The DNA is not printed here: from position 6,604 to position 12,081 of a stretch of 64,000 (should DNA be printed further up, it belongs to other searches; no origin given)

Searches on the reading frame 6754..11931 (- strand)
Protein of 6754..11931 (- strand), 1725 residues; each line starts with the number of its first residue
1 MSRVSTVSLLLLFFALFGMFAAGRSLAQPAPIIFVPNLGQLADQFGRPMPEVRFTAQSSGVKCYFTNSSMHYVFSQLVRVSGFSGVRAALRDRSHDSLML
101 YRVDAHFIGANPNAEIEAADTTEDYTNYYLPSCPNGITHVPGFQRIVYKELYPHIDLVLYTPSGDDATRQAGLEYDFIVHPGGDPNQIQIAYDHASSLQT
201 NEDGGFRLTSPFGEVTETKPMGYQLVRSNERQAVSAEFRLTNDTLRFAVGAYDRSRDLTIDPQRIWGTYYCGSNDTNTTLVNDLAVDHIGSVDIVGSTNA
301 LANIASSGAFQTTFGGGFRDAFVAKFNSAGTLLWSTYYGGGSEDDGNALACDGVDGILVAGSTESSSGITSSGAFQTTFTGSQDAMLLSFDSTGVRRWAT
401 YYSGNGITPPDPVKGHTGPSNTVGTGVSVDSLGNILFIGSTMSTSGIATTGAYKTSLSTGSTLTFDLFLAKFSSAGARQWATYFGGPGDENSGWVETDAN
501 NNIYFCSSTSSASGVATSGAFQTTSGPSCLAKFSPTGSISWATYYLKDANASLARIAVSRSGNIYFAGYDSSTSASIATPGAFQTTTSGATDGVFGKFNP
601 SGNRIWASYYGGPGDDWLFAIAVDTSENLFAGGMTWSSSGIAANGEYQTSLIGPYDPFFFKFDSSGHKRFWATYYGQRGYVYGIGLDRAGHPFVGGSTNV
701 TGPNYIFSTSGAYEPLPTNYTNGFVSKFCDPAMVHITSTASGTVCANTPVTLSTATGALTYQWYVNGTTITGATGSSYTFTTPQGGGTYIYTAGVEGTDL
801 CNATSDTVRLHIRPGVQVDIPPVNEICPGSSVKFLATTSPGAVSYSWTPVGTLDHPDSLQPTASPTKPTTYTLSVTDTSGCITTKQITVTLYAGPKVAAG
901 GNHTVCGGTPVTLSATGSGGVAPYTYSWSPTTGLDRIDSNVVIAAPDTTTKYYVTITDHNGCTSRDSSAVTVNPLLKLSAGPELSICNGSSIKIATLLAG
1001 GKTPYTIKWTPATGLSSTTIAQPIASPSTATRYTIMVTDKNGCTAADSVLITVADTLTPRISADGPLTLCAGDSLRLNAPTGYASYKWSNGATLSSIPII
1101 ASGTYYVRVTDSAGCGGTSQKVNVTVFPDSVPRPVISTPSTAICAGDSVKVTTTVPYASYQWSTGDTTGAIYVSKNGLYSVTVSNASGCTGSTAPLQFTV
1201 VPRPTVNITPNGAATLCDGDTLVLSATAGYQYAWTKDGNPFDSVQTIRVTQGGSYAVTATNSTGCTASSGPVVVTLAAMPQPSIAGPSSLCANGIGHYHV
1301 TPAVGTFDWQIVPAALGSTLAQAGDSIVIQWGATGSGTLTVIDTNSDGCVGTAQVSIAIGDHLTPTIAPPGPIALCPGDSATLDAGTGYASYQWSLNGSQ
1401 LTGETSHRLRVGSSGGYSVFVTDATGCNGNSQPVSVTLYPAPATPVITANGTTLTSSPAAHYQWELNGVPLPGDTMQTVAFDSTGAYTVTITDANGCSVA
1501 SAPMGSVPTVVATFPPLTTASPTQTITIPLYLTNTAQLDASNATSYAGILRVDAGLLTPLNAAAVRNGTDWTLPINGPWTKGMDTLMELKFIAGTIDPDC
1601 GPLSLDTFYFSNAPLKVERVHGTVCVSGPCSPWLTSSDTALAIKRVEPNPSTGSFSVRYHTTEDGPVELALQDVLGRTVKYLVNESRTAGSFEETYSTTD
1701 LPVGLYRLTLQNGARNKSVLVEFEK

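Call 58: search_protein_families(library=pfam, proteins=[window:6754-11931:-], max_evalue=0.001)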
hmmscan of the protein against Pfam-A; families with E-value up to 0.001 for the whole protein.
window:6754-11931:- (1725 aa): 7 families
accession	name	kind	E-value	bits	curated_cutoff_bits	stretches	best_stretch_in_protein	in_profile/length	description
PF25778.1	DUF7948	-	4.6e-55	187.4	27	1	34-262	1-213/214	Domain of unknown function (DUF7948)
PF19081.6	Ig_7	-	1.2e-24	86.9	27.3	2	895-974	4-84/84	Ig-like domain CHU_C associated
PF06832.18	BiPBP_C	-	1e-13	51.4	26.8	0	1456-1497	39-84/90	Penicillin-Binding Protein C-terminus Family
PF06739.17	SBBP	-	9.4e-10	38.7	20.5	0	605-637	1-34/38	Beta-propeller repeat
PF18962.6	Por_Secre_tail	-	1.7e-06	28.7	27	1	1648-1716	3-68/75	Secretion system C-terminal sorting domain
PF08329.16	ChitinaseA_N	-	1.4e-05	25.2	21.2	0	1032-1056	86-110/133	Chitinase A, N-terminal domain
PF22352.2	K319L-like_PKD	-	0.0005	20.4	27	0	899-972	1-84/84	K319L-like, PKD domain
